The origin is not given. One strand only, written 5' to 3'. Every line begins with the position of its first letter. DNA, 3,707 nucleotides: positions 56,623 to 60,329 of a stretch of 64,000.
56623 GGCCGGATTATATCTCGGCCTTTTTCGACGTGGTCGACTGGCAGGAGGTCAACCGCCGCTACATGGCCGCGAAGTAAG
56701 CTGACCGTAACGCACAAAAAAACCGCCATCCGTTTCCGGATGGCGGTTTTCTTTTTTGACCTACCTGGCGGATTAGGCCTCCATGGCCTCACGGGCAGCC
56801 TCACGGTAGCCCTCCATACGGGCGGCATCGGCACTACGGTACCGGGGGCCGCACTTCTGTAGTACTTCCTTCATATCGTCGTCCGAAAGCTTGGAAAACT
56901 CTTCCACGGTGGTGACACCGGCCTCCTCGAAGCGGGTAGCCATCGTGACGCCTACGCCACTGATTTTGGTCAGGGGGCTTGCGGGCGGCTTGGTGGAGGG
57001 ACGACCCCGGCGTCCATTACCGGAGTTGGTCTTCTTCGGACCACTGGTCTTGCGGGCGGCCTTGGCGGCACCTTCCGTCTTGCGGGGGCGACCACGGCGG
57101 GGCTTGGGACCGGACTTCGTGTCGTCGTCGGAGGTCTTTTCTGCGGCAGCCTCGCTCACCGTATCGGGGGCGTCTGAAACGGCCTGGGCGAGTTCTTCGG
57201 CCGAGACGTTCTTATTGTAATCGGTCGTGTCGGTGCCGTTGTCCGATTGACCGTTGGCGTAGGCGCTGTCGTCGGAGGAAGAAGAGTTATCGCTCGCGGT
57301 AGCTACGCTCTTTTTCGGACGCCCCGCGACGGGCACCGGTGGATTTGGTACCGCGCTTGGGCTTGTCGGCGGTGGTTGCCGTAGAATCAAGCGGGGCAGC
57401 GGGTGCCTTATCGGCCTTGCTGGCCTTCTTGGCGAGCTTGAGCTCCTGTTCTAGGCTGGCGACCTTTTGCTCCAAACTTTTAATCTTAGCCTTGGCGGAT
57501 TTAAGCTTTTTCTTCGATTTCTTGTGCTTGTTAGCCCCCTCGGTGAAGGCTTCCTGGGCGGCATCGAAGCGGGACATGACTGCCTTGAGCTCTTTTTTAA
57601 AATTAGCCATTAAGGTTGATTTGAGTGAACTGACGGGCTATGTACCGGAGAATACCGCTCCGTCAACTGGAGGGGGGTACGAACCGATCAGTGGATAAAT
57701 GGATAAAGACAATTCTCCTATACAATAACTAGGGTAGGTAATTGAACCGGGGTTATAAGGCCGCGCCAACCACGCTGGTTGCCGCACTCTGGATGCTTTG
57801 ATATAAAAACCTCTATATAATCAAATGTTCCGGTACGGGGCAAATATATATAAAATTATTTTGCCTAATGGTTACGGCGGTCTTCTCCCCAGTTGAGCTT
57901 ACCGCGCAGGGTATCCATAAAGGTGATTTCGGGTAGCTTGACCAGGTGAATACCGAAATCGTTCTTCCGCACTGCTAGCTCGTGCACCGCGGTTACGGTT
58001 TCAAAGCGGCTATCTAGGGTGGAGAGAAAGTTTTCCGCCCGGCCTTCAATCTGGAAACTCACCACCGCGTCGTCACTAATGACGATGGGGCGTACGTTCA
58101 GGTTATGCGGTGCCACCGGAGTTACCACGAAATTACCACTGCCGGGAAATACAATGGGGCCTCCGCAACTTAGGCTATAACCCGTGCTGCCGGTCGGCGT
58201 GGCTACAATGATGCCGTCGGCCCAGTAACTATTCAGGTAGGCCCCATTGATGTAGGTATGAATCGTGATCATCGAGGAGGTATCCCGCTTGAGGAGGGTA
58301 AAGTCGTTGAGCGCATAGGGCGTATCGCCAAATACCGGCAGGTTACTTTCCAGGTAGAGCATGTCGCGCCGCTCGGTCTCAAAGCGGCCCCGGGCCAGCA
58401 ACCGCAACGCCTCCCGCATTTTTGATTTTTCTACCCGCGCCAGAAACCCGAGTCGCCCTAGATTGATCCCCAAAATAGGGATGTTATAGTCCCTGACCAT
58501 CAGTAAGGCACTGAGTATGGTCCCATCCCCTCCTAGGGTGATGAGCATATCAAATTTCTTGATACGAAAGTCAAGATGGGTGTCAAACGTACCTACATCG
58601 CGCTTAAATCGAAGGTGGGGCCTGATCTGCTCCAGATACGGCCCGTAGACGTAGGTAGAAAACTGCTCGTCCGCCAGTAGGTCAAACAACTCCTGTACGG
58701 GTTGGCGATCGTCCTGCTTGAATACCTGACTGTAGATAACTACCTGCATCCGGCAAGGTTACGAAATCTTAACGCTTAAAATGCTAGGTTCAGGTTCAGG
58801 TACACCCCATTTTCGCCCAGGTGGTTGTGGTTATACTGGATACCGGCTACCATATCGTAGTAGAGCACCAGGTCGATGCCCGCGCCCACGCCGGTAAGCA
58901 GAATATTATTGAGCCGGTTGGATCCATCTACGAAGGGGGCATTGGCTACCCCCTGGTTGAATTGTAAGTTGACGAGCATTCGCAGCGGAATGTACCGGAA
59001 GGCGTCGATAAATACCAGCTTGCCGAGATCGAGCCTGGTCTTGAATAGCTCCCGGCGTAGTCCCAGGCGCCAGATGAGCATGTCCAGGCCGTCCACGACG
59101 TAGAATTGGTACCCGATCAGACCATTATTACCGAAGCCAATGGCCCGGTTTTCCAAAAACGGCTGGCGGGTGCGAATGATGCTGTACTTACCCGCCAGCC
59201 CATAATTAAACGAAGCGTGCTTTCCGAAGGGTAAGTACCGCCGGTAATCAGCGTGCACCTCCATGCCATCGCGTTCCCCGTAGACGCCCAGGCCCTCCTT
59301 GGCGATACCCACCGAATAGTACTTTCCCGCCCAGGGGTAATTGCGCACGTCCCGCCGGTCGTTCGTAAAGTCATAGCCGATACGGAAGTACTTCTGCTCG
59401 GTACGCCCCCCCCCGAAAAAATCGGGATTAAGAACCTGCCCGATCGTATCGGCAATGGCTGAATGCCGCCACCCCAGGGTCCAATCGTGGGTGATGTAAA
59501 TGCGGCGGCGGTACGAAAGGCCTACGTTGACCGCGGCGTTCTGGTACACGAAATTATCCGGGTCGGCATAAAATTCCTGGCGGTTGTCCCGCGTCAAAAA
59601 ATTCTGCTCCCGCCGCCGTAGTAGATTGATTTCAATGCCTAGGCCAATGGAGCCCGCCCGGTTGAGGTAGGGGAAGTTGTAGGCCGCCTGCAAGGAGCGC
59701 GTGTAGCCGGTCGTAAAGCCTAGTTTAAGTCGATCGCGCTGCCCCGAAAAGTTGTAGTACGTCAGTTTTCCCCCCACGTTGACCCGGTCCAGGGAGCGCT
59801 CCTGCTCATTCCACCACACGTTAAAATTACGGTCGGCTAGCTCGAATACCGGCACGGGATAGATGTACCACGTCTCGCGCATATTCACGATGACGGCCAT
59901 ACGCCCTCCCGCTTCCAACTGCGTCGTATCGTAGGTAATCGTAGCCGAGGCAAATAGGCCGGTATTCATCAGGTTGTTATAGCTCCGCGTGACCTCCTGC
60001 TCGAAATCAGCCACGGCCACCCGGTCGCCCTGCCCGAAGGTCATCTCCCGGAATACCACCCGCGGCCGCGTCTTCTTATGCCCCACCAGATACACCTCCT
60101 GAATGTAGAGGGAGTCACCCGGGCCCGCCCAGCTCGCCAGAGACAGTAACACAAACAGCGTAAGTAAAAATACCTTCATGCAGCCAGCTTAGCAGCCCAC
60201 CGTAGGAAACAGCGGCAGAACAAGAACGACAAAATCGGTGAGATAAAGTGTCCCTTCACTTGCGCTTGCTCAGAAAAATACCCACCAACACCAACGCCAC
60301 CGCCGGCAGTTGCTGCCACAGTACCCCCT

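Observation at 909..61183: Dispersed GC-rich 18-28 nt repeat (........-NCGC-RGGTGC) inside unrelated genes, in different frames, and in intergenic DNA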

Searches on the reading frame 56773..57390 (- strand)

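Call 60: search_protein_families(library=pfam, proteins=[window:56773-57390:-], max_evalue=0.001)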
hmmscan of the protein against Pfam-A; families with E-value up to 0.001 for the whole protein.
window:56773-57390:- (205 aa): 1 family
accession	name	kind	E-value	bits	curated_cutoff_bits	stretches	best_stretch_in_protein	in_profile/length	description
PF14520.12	HHH_5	-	6.8e-05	23.7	27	1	139-175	3-39/57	Helix-hairpin-helix domain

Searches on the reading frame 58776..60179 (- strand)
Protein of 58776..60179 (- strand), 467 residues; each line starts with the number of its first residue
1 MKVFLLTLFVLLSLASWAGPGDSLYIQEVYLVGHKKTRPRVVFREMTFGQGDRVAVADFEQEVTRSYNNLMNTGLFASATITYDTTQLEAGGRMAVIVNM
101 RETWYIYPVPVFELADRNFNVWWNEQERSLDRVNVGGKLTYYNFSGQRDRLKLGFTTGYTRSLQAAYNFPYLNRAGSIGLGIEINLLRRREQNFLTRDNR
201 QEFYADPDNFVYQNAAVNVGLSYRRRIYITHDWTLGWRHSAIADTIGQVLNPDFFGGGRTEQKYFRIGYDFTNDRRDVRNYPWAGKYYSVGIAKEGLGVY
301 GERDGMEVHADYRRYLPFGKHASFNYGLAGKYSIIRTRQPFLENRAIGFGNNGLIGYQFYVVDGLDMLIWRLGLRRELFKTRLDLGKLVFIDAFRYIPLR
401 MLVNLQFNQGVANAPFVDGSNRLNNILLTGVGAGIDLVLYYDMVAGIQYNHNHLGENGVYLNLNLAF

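Call 10: find_encoding_contigs(protein=window:58776-60179:-, flank=10000, max_places=6)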
Protein window:58776-60179:- (467 aa): no gene with exactly this product is on record in the collection.
